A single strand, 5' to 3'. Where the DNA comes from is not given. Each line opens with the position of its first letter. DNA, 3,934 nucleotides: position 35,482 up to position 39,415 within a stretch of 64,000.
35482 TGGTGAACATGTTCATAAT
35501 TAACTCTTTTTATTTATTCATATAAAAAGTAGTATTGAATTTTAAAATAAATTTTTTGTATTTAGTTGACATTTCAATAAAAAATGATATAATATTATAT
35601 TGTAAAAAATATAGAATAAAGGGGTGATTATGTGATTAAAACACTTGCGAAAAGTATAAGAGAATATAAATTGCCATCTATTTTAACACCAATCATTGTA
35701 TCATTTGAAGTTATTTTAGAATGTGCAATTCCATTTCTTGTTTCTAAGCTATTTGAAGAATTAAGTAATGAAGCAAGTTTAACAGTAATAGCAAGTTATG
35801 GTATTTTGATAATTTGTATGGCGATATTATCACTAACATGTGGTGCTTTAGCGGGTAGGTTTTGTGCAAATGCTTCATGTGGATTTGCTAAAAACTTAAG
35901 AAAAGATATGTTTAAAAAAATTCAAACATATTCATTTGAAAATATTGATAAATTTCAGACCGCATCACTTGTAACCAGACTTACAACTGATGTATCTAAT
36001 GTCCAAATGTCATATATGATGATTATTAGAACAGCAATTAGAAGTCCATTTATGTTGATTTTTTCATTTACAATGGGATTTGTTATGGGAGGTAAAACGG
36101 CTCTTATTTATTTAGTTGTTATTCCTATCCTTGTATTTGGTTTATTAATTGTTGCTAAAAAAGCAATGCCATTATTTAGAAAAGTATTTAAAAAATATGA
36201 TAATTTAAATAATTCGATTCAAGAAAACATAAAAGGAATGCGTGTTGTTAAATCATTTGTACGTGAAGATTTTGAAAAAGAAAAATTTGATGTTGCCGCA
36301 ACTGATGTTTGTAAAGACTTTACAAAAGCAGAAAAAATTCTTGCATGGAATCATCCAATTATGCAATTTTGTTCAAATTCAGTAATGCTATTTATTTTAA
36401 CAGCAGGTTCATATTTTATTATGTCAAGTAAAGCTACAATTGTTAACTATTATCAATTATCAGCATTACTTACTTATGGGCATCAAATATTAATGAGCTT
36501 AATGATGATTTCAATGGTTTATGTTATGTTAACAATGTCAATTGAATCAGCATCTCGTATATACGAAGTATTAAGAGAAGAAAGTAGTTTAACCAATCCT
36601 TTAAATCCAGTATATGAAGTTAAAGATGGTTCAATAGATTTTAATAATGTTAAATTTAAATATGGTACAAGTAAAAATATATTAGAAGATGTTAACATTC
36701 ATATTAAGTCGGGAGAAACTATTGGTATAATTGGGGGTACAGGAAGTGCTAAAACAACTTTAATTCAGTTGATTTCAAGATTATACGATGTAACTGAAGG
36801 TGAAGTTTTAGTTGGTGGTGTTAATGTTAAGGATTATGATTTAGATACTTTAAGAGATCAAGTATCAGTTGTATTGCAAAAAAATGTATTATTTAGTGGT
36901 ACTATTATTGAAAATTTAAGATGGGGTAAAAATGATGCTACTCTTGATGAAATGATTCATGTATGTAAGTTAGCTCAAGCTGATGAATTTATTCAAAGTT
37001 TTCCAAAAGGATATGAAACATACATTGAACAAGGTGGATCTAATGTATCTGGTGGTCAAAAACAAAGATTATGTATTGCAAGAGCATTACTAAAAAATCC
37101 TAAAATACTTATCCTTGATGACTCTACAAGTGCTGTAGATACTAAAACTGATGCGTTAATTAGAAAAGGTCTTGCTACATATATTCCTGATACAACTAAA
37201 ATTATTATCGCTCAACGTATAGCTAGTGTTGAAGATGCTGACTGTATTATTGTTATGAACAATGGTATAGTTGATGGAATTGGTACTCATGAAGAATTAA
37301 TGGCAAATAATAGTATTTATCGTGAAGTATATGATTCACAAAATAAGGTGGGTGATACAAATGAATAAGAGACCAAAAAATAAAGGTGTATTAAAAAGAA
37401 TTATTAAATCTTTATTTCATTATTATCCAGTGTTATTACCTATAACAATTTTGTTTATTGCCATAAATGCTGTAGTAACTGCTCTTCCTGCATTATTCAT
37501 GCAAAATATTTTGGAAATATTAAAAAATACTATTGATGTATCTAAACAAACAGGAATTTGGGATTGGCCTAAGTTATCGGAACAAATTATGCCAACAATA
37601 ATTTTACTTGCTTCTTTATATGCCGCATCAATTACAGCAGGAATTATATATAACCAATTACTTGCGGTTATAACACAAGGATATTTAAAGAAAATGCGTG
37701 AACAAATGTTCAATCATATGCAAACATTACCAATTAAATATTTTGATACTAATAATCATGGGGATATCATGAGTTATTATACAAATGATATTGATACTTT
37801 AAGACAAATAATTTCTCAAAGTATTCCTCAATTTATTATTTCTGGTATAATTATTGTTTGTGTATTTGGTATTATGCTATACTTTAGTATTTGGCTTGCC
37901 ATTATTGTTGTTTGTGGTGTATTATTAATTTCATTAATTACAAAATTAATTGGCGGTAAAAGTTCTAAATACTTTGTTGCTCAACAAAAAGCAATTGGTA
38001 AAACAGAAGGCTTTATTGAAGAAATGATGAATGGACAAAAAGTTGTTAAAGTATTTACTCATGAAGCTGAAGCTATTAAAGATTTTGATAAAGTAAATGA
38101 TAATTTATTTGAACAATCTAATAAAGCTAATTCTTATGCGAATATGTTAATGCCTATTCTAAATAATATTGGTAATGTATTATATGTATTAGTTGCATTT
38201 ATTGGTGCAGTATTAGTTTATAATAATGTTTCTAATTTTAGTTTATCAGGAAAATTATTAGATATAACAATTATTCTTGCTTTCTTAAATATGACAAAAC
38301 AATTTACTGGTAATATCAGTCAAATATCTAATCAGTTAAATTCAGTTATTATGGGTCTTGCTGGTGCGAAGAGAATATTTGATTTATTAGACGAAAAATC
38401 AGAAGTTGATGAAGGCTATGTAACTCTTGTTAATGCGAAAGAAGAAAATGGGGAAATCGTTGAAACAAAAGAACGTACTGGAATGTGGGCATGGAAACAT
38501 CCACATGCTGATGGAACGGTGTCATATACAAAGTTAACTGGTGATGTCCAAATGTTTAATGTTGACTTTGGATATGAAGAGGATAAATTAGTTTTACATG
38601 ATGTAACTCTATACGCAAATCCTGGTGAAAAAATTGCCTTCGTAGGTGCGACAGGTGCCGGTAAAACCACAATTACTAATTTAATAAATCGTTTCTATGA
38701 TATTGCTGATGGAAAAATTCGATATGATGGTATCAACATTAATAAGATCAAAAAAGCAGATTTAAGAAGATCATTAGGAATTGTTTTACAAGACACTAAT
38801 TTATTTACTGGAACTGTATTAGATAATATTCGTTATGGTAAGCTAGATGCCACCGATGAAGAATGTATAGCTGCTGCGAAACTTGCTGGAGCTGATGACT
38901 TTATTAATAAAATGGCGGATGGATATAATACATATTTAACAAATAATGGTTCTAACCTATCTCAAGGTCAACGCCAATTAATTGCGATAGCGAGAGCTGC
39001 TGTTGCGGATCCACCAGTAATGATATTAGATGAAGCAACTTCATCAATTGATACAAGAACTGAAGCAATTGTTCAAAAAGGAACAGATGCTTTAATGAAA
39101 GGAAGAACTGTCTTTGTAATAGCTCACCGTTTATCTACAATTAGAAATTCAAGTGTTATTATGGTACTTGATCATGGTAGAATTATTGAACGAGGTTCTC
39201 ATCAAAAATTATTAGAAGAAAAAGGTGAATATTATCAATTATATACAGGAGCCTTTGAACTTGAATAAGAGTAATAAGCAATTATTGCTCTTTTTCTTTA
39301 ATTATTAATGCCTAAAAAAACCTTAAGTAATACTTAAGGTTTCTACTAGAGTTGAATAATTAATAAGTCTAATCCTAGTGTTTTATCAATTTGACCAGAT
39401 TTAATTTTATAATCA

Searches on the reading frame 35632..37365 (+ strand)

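Call 71: search_protein_families(library=pfam, proteins=[window:35632-37365:+], max_evalue=0.0001)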
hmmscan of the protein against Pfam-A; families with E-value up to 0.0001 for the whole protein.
window:35632-37365:+ (578 aa): 2 families
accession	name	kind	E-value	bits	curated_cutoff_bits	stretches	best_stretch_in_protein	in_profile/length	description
PF00664.28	ABC_membrane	-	2.4e-42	145.9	28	1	27-280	12-267/274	ABC transporter transmembrane region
PF00005.33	ABC_tran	-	5.5e-30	105.2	25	1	351-500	1-137/137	ABC transporter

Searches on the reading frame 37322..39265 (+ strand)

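Call 71: search_protein_families(library=pfam, proteins=[window:37322-39265:+], max_evalue=0.0001)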
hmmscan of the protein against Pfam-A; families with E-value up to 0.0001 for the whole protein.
window:37322-39265:+ (648 aa): 2 families
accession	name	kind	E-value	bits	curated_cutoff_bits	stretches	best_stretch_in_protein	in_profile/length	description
PF00664.28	ABC_membrane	-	8.7e-49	167.1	28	1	41-306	3-257/274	ABC transporter transmembrane region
PF00005.33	ABC_tran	-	2.2e-29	103.3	25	1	425-574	1-137/137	ABC transporter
